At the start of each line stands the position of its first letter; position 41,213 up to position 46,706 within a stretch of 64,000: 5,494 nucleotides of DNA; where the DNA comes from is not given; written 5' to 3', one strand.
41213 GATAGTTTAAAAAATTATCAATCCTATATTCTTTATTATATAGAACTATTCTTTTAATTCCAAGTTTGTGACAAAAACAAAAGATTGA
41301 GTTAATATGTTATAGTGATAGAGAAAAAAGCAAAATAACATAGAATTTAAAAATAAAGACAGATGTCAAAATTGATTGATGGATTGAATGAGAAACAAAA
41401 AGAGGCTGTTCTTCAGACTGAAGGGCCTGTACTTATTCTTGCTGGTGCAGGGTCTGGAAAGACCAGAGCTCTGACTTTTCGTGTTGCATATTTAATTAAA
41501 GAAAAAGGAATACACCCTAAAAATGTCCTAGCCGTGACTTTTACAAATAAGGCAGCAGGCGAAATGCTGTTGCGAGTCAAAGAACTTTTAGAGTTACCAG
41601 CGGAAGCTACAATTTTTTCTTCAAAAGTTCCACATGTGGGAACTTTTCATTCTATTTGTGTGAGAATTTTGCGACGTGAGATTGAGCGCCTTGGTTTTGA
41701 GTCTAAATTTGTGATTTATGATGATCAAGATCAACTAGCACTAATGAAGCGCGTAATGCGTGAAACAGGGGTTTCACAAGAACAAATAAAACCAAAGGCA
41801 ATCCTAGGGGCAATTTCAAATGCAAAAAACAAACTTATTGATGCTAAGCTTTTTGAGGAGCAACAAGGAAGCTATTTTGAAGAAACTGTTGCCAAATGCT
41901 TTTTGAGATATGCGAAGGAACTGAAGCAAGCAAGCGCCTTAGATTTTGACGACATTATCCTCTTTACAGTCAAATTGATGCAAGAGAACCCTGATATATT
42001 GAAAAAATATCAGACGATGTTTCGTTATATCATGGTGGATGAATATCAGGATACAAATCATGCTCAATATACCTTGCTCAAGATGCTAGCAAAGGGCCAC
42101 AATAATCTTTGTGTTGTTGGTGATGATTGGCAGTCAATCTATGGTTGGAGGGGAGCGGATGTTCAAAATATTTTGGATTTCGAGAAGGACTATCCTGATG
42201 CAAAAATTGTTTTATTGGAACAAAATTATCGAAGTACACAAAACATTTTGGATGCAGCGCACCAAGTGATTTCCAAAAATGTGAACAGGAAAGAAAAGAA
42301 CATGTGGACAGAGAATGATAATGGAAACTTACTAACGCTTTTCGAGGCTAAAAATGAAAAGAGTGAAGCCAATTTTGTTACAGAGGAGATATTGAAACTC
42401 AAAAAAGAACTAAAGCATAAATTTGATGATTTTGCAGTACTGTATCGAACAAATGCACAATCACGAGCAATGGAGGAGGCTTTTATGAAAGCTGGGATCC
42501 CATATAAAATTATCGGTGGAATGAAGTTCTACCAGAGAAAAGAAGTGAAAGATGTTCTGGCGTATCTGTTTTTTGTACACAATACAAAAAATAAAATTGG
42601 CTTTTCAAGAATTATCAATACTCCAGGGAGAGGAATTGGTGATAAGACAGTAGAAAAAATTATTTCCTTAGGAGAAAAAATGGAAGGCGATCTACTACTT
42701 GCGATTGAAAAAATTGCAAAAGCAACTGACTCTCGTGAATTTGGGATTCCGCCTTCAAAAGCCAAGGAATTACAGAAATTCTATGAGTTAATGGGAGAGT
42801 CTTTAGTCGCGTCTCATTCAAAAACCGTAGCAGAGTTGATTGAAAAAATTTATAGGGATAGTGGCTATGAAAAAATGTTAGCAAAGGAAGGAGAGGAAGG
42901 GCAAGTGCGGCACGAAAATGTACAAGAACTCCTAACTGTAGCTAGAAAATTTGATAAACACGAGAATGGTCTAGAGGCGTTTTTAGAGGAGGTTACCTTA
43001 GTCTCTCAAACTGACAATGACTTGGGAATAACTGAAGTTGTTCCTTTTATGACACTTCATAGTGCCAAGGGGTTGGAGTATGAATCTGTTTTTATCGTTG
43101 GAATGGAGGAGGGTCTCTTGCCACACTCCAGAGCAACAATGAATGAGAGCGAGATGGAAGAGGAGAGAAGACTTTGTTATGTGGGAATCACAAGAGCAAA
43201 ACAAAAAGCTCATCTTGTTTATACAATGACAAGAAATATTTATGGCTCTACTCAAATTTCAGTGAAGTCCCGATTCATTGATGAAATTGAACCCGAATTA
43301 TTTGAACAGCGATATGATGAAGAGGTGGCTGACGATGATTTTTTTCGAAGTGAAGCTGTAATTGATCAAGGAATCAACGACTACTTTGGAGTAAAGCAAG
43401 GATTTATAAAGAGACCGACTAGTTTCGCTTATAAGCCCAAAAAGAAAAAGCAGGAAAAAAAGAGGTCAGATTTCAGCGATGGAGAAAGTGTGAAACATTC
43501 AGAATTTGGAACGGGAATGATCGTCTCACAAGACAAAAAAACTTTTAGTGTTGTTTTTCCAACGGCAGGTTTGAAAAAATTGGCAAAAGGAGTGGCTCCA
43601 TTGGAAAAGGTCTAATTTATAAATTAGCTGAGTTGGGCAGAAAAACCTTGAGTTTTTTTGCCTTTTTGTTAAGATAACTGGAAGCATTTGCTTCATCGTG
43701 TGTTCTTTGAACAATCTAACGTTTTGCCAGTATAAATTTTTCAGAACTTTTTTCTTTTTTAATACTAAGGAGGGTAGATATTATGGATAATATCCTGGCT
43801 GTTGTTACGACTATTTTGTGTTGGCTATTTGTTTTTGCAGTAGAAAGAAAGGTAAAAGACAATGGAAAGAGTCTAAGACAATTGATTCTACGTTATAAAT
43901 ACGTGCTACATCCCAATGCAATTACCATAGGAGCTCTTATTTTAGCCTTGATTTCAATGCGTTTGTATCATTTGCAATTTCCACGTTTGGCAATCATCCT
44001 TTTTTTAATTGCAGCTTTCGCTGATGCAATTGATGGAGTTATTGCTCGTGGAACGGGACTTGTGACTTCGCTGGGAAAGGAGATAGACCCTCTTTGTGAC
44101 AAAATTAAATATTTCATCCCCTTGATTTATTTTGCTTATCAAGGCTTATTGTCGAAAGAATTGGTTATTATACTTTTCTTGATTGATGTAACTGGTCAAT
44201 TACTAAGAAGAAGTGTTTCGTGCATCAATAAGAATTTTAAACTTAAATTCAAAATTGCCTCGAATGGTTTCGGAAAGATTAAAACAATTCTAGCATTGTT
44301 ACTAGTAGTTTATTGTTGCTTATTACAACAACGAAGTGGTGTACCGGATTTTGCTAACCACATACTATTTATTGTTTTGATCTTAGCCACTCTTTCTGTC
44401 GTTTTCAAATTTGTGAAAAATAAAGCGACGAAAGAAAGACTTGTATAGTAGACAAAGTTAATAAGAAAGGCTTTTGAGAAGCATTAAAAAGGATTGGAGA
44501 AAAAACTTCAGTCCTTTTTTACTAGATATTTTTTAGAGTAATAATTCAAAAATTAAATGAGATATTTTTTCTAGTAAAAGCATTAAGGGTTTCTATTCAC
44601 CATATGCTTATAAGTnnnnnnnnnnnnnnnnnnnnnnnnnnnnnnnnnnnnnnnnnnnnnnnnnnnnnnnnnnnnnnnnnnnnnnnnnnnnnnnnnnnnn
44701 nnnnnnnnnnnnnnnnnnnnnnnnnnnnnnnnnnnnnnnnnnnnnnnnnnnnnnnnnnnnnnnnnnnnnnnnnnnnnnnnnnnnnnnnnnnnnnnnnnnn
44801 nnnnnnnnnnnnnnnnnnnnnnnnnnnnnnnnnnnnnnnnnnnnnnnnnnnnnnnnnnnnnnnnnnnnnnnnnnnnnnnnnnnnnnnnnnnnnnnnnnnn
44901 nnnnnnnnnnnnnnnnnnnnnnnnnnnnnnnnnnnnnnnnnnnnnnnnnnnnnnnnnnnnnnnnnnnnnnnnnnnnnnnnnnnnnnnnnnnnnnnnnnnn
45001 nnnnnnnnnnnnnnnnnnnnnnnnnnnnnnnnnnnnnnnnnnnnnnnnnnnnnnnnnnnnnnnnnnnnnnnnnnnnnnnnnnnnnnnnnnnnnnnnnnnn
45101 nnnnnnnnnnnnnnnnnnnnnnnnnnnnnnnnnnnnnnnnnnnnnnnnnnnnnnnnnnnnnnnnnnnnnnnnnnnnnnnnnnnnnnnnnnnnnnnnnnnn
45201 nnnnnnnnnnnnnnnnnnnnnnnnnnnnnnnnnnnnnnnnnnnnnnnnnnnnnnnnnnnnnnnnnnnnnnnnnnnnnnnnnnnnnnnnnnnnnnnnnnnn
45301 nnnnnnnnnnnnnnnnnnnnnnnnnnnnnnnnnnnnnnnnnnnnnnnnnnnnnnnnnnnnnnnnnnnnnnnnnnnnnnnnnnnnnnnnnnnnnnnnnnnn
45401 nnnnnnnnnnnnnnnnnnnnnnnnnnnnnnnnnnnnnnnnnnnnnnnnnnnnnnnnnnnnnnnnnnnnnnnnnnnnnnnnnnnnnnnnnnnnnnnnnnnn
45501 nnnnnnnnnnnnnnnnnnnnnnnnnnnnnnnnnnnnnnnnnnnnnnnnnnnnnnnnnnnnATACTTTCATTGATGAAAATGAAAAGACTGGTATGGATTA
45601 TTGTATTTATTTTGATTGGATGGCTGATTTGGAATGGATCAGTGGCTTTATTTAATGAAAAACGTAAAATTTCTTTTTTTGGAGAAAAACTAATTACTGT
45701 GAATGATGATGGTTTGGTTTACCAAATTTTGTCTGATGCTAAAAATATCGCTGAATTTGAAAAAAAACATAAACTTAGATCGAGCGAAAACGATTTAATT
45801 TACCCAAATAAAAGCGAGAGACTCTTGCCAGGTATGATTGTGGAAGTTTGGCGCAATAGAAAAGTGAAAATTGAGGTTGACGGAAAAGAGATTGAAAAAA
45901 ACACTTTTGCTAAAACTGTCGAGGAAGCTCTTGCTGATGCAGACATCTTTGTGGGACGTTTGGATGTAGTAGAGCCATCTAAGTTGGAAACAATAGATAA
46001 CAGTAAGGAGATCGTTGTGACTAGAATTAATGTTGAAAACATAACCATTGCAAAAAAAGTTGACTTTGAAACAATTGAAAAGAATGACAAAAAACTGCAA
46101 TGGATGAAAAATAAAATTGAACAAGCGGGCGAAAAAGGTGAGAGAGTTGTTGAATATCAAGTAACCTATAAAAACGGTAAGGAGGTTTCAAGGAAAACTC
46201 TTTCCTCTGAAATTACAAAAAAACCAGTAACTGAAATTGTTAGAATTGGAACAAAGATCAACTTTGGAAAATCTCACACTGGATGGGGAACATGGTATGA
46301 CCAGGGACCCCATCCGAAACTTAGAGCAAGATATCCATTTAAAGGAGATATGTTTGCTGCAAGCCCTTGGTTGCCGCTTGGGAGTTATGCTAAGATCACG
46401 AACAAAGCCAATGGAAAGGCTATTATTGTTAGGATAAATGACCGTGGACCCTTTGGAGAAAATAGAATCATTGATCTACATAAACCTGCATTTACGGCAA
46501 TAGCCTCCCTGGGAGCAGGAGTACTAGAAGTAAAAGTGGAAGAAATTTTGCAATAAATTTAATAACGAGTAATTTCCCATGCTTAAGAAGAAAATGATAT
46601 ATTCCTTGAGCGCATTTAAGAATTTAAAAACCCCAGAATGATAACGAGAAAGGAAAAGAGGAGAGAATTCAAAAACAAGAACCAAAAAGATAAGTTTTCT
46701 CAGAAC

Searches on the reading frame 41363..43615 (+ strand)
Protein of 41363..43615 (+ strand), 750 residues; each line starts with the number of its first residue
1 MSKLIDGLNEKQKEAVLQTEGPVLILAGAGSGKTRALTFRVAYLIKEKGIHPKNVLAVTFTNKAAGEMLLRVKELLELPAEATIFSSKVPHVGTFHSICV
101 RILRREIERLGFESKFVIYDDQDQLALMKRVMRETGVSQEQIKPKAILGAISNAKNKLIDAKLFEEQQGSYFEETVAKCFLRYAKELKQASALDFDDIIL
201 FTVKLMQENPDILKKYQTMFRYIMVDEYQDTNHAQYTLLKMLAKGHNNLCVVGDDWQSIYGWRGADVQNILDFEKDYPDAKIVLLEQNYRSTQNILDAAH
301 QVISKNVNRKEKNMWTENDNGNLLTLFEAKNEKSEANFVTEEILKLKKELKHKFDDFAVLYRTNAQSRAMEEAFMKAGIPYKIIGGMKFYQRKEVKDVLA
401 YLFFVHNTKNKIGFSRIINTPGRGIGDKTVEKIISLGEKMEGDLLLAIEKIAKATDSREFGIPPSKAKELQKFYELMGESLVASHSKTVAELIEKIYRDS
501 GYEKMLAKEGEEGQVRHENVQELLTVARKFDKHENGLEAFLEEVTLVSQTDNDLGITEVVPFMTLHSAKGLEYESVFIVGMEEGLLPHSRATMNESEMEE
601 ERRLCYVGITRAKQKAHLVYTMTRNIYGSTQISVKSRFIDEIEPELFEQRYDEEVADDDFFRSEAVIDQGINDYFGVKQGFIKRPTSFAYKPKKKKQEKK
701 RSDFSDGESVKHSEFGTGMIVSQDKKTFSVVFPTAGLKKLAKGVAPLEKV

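Call 57: search_protein_families(library=pfam, proteins=[window:41363-43615:+], max_evalue=0.0001)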
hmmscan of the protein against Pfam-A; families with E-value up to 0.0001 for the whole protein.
window:41363-43615:+ (750 aa): 7 families
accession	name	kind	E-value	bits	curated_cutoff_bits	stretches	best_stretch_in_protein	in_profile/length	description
PF00580.27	UvrD-helicase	-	2.7e-92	309.7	23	1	8-278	1-271/271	UvrD/REP helicase N-terminal domain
PF13361.12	UvrD_C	-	8.1e-77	259.4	25.6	1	284-620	2-347/350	UvrD-like helicase C-terminal domain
PF13245.12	AAA_19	-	1.3e-20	74.4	25.1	1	12-261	1-132/134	AAA domain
PF13538.12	UvrD_C_2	-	4.6e-09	36.4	27.4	1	563-619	5-52/52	UvrD-like helicase C-terminal domain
PF01443.25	Viral_helicase1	-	4.9e-07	30.2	21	0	482-618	108-226/228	Viral superfamily 1 RNA helicase core domain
PF21196.3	PcrA_UvrD_tudor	-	1.1e-05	25.6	23.9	1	707-749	2-48/48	PcrA/UvrD tudor domain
PF13604.12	AAA_30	-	2.8e-05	24.4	27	0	8-68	2-62/191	AAA domain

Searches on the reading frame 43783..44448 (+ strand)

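Call 64: search_protein_families(library=pfam, proteins=[window:43783-44448:+], max_evalue=0.0001)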
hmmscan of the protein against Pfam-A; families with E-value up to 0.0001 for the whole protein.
window:43783-44448:+ (221 aa): 1 family
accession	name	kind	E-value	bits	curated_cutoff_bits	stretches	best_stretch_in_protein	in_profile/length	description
PF01066.26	CDP-OH_P_transf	-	1.1e-19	71.8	22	1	43-200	3-148/152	CDP-alcohol phosphatidyltransferase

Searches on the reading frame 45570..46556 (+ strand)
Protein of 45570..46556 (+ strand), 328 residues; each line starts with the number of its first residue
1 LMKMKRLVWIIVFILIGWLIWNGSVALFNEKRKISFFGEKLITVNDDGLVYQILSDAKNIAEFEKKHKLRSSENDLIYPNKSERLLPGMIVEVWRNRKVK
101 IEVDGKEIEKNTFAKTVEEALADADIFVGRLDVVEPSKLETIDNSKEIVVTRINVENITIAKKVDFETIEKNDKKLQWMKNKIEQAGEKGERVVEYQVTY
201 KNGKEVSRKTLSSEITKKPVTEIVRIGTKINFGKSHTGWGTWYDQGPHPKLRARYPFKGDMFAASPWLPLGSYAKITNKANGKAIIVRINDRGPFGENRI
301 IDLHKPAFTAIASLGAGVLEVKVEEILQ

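Call 57: search_protein_families(library=pfam, proteins=[window:45570-46556:+], max_evalue=0.0001)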
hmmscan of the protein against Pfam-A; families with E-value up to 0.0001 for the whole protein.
window:45570-46556:+ (328 aa): 3 families
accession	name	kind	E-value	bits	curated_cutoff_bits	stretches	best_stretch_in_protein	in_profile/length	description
PF07501.17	G5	-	5.6e-22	78.2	23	1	156-229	2-75/75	G5 domain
PF03330.24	DPBB_1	-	7.8e-15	55.3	28.8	1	239-323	5-83/83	Lytic transglycolase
PF03990.20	DUF348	-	1.3e-12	47.7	24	1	99-137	1-39/41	G5-linked-Ubiquitin-like domain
